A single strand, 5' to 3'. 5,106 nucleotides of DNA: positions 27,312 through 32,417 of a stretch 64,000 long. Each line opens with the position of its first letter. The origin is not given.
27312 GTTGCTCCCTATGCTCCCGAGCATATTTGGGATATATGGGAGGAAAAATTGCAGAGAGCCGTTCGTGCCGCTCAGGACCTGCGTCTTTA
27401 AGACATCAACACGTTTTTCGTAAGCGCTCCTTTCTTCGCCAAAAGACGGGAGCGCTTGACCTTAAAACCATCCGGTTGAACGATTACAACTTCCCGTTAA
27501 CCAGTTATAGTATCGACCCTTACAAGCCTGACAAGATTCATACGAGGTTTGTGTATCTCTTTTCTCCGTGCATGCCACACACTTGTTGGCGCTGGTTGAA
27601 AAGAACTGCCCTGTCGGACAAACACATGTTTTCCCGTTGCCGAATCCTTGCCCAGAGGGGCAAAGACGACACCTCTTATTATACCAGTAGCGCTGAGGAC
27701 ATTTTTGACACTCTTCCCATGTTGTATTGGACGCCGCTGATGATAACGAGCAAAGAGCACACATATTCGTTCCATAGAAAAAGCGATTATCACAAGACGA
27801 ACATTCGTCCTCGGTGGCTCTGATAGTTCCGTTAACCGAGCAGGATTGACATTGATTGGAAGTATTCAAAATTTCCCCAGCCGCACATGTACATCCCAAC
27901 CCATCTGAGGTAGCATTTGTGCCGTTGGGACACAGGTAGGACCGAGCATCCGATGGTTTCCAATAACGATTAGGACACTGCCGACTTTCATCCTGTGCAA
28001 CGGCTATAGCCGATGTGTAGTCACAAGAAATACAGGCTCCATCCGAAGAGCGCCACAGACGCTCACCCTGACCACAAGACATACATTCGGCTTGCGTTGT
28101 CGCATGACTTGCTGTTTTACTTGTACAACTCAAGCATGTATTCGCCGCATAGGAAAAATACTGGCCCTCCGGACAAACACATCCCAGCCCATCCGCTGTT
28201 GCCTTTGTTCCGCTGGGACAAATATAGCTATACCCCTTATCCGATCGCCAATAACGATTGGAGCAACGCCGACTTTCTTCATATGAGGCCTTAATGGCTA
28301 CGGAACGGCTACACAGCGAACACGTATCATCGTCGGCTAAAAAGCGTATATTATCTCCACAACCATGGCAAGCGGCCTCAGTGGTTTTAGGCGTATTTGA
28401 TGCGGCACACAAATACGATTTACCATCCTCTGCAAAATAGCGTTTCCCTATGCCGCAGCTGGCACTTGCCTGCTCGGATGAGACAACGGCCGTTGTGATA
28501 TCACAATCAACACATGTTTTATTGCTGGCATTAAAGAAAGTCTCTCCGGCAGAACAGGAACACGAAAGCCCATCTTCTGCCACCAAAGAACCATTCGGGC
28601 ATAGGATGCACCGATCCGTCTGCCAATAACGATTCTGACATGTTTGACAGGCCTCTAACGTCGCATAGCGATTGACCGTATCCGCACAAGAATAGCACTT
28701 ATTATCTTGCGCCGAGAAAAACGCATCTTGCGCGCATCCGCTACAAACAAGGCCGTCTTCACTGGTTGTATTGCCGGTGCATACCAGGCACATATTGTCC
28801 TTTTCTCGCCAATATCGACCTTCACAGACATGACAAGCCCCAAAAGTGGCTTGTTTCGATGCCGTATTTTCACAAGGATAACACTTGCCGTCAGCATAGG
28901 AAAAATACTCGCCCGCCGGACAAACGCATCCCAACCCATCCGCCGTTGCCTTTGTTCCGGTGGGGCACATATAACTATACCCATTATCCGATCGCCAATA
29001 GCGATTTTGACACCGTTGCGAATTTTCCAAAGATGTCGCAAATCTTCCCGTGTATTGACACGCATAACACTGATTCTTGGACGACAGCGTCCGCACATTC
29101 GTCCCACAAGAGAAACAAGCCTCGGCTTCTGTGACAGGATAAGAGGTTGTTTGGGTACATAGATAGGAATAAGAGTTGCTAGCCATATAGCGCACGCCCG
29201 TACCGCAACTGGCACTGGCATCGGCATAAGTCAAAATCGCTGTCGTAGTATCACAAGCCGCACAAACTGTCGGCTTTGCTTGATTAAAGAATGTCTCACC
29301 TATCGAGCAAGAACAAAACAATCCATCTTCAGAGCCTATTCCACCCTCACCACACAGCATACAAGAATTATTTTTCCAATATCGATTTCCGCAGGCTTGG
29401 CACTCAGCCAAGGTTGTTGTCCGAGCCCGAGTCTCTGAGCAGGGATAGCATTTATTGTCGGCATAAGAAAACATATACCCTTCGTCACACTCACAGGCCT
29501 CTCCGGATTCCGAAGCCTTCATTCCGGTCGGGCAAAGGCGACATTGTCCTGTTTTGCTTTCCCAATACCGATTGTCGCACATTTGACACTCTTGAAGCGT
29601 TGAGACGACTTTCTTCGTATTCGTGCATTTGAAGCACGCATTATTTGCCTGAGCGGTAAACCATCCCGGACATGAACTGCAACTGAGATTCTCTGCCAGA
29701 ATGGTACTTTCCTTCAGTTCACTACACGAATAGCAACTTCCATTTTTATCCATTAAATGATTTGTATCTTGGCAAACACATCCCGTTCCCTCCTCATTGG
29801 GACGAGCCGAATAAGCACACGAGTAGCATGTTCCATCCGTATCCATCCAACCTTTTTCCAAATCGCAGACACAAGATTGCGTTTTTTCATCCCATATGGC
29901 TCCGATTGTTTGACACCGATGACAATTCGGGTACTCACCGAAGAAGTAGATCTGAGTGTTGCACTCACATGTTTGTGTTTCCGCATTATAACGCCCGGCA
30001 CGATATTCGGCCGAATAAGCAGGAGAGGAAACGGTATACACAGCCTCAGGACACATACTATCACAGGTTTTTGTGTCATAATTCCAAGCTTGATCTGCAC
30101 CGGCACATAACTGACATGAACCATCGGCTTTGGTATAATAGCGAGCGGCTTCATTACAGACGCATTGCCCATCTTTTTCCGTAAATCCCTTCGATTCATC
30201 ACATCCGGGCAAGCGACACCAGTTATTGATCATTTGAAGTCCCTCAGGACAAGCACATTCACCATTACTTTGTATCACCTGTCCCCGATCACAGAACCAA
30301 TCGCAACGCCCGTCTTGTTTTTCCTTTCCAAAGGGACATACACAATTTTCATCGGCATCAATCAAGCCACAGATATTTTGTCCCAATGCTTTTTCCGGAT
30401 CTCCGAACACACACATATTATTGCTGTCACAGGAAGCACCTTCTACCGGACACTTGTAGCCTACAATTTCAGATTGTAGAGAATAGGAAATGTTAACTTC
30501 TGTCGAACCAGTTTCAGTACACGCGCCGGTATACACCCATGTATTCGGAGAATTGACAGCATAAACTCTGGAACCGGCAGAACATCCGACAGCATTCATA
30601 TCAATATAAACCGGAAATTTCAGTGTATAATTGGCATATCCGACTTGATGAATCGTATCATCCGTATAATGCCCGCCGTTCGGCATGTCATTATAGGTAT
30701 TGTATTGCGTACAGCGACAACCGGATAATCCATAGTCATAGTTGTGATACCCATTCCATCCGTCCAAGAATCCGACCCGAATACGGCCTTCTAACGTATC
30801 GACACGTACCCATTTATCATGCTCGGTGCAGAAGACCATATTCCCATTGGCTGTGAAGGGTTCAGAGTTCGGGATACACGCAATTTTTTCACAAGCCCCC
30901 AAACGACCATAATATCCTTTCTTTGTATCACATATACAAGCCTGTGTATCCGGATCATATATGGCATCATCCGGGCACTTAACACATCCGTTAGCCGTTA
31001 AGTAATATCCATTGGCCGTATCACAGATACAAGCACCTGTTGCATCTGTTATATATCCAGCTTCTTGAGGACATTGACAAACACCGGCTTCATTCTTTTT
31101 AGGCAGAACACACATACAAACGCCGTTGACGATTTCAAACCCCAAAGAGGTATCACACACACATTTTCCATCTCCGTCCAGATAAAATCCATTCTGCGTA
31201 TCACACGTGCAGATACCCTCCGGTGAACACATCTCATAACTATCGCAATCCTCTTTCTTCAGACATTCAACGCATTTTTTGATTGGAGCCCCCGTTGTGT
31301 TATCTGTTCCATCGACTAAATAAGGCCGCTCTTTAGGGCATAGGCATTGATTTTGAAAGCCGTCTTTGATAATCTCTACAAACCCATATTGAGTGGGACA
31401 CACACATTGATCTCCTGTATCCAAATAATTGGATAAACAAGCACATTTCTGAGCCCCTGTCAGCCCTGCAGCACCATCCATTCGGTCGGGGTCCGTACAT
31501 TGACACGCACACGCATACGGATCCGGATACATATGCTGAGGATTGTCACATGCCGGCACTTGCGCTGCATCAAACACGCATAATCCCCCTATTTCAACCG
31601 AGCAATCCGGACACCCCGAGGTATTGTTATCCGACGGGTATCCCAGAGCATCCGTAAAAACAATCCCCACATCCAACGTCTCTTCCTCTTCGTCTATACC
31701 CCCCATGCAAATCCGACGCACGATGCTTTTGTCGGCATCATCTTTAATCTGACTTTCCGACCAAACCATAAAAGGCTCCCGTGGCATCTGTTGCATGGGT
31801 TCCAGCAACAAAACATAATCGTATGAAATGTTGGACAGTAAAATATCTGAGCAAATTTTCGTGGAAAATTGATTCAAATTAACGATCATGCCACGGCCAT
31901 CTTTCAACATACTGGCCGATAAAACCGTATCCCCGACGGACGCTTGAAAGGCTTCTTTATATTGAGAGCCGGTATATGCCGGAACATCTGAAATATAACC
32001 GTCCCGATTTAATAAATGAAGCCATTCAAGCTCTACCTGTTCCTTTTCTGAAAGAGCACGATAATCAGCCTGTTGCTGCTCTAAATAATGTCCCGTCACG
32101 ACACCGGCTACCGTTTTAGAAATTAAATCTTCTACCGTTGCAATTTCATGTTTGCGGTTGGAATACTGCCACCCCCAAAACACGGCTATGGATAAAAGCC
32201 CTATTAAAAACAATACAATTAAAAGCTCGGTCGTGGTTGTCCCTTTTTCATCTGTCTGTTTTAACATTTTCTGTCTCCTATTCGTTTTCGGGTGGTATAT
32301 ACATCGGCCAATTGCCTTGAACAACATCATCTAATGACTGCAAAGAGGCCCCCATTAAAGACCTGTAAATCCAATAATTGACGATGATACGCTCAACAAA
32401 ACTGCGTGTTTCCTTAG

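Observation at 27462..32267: Giant prepilin-type protein carrying ~1500 aa of eukaryote-like cysteine-rich repeats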

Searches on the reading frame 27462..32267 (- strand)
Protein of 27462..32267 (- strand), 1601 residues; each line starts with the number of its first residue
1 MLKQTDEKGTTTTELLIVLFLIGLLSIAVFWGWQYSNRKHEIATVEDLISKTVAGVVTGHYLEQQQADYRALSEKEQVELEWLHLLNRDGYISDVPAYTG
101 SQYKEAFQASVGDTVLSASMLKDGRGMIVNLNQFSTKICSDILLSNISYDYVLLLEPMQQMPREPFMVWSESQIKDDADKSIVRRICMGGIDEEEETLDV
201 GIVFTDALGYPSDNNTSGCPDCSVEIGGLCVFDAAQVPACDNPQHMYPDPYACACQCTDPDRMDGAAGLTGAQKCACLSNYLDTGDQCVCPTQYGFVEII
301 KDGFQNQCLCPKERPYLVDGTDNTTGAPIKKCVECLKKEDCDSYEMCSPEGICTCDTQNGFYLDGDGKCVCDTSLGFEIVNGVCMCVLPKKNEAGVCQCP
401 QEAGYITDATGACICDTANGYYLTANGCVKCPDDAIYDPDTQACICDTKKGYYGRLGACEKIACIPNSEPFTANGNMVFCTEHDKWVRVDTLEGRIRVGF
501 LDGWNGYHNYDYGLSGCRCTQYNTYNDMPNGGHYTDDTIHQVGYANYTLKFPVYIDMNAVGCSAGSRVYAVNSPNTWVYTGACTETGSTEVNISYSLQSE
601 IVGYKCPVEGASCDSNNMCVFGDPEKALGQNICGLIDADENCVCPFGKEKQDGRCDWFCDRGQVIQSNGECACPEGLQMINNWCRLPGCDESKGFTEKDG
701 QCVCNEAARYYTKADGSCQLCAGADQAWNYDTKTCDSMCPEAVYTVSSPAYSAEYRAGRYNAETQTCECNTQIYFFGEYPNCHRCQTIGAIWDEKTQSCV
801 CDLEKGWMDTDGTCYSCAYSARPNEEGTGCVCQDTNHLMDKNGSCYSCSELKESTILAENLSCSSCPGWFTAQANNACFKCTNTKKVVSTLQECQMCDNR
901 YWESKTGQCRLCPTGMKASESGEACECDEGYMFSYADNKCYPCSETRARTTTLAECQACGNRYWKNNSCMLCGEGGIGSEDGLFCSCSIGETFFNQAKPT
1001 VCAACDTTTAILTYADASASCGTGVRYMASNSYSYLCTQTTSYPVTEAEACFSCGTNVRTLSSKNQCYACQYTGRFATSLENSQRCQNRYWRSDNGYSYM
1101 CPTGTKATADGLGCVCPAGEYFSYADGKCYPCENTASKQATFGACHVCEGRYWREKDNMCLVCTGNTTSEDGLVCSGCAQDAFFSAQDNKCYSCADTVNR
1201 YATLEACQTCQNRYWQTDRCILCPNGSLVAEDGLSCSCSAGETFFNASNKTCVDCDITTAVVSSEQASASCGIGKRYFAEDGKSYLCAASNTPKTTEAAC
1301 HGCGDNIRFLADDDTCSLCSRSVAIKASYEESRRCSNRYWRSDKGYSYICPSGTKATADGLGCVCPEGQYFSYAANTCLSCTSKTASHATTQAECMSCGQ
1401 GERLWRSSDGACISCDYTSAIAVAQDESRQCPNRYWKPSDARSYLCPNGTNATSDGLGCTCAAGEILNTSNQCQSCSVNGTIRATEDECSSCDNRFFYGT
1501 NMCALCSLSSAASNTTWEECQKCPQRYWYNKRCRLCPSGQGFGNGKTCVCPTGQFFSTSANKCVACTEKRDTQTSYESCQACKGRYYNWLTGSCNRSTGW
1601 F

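Call 3: search_protein_families(library=pfam, proteins=[window:27462-32267:-], max_evalue=1)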
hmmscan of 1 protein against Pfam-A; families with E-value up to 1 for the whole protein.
window:27462-32267:- (1601 aa): 1 family
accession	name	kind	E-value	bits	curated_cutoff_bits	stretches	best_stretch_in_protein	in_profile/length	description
PF19202.5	DUF5874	-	0.00044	21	27.1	2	395-454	2-61/74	Family of unknown function (DUF5874)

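Call 4: search_protein_families(library=ncbifam, proteins=[window:27462-32267:-], max_evalue=1)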
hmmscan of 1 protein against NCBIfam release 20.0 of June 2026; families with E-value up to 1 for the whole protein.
window:27462-32267:- (1601 aa): 0 families

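Call 6: find_homologous_proteins(query=window:27462-32267:-, max_evalue=0.001)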
Query window:27462-32267:- (1601 aa): 1 proteins with E <= 0.001 among 5829 candidates.
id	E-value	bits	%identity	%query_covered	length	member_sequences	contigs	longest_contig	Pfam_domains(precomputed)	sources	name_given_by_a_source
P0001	0.0e+0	3759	98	100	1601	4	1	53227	PF19202.7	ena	-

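Call 9: find_encoding_contigs(protein=P0001, flank=10000, max_places=6)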
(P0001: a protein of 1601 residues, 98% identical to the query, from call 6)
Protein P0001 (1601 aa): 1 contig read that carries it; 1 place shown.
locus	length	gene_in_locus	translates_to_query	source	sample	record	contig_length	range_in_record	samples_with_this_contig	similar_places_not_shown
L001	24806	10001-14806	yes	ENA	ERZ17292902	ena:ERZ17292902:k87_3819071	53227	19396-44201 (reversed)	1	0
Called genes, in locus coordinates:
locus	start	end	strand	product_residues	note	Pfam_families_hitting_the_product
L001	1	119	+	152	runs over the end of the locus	PF11220:DUF3015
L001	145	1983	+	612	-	PF25225:DUF7843, PF13387:Lnb_N, PF25222:DUF7840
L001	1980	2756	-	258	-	PF05359:DUF748, PF05170:AsmA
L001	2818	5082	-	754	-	PF01136:Peptidase_U32, PF12392:DUF3656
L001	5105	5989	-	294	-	PF02016:Peptidase_S66, PF17676:Peptidase_S66C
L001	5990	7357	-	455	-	PF01225:Mur_ligase, PF08245:Mur_ligase_M, PF02875:Mur_ligase_C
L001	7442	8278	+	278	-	-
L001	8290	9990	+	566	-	PF01464:SLT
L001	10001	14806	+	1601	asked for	PF19202:DUF5874 (weak)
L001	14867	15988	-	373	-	PF13439:Glyco_transf_4 (weak), PF20706:GT4-conflict (weak), PF00534:Glycos_transf_1, PF13692:Glyco_trans_1_4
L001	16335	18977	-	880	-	PF00171:Aldedh, PF00465:Fe-ADH, PF13685:Fe-ADH_2 (weak), PF25137:ADH_Fe_C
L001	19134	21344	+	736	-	PF17876:CSD2 (faint), PF00773:RNB, PF00575:S1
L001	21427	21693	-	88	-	PF01649:Ribosomal_S20p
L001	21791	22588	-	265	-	-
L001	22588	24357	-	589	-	PF00496:SBP_bac_5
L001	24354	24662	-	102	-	-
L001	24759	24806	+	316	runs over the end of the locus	PF03255:ACCA, PF01039:Carboxyl_trans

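Call 10: find_related_loci(query=window:27462-32267:-, collection=genome_contigs, flank=10000)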
Query window:27462-32267:- (1601 aa) in genome_contigs; peptide patterns used: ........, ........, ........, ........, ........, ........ (x = any residue, [..] = any of these).
2 stretches matched a pattern, but none encodes a relative of the query by tblastn (E <= 1e-3).

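Call 67: find_related_loci(query=window:27462-32267:-, collection=metagenome_contigs, flank=6000)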
Query window:27462-32267:- (1601 aa) in metagenome_contigs; peptide patterns used: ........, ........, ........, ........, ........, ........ (x = any residue, [..] = any of these).
1 stretches matched a pattern, but none encodes a relative of the query by tblastn (E <= 1e-3).

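Call 85: list_cluster_members(proteins=[P0001, P0020, L072:10010-10663:+, L042:52-3507:+, P0002, P0007, P0004, P0016, P0013])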
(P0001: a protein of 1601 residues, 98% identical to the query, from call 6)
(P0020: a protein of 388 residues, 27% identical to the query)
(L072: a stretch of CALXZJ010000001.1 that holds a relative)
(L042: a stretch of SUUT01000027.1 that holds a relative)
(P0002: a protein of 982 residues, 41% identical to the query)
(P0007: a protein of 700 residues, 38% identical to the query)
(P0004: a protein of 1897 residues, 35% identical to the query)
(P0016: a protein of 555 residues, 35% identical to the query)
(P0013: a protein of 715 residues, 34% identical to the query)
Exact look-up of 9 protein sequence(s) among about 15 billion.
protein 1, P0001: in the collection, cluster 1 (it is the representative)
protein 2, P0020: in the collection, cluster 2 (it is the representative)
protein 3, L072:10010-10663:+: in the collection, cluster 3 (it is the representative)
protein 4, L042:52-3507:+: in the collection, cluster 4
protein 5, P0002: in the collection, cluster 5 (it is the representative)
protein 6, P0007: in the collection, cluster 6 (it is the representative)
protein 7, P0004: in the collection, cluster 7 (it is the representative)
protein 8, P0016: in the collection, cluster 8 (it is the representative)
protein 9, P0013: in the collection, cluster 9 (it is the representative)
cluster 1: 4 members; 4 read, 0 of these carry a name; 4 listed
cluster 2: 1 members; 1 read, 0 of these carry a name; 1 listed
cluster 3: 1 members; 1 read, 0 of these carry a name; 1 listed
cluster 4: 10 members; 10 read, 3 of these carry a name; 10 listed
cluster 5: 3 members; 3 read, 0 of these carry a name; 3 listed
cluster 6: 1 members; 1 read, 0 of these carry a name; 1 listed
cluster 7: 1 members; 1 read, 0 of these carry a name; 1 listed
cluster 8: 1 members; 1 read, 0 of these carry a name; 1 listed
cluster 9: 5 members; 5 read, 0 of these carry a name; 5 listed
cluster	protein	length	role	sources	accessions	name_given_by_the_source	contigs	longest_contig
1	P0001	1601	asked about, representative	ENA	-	-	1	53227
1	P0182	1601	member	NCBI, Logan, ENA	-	-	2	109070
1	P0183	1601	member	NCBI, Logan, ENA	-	-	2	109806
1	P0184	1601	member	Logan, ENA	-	-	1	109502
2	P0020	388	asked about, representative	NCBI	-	-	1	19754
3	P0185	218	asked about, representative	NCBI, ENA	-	-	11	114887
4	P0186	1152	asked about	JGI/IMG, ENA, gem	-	-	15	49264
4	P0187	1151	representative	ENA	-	-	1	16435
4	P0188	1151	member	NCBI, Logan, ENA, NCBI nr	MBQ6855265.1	MAG: hypothetical protein IJO11_07505 [Alphaproteobacteria bacterium] | hypothetical protein [Alphaproteobacteria bacterium]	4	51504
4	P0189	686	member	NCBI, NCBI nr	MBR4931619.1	MAG: hypothetical protein IKZ02_01185, partial [Alphaproteobacteria bacterium] | hypothetical protein [Alphaproteobacteria bacterium]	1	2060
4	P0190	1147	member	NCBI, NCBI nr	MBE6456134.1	MAG: hypothetical protein E7014_06805 [Alphaproteobacteria bacterium] | hypothetical protein [Alphaproteobacteria bacterium]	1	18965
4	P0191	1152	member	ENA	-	-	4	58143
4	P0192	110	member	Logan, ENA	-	-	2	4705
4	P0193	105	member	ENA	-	-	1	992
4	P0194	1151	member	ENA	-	-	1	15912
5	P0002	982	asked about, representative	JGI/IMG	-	-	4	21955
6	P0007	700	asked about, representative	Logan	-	-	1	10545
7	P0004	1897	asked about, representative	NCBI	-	-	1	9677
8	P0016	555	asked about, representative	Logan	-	-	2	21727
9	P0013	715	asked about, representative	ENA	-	-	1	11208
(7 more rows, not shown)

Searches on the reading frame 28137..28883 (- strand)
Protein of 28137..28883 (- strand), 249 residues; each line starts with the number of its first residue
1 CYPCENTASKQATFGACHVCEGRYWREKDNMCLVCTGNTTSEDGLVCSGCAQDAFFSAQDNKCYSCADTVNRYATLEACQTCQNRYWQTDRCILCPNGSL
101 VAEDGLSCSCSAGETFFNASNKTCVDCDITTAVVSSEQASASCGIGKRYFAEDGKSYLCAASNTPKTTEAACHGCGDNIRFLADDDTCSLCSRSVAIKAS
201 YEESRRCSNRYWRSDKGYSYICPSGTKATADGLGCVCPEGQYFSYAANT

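Call 24: search_protein_families(library=pfam, proteins=[window:28137-28883:-], max_evalue=10)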
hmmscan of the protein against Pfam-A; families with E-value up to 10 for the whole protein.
window:28137-28883:- (249 aa): 3 families
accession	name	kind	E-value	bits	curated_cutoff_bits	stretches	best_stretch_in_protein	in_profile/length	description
PF13920.12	zf-C3HC4_3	-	0.0031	17.7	27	4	46-71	25-47/49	Zinc finger, C3HC4 type (RING finger)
PF06268.19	Fascin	-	0.05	14.2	23.1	0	18-43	39-63/108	Fascin domain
PF18574.7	zf_C2HC_14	-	1.8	8.9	25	1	166-181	1-16/33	C2HC Zing finger domain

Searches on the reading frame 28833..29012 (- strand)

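Call 24: search_protein_families(library=pfam, proteins=[window:28833-29012:-], max_evalue=10)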
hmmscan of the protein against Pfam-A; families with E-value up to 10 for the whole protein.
seq(60 aa): 2 families
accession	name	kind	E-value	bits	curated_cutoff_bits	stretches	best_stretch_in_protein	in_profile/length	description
PF01570.22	Flavi_propep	-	0.12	12.9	27.6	1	5-45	39-79/88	Flavivirus polyprotein propeptide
PF02425.20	GBP_PSP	-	0.27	11.3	25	1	16-26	7-17/23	Paralytic/GBP/PSP peptide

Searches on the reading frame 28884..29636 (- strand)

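Call 24: search_protein_families(library=pfam, proteins=[window:28884-29636:-], max_evalue=10)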
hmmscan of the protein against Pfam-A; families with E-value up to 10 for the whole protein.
window:28884-29636:- (251 aa): 1 family
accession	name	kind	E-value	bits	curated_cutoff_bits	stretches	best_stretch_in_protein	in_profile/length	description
PF01678.24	DAP_epimerase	-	0.075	13.5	34.7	1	205-231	49-75/121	Diaminopimelate epimerase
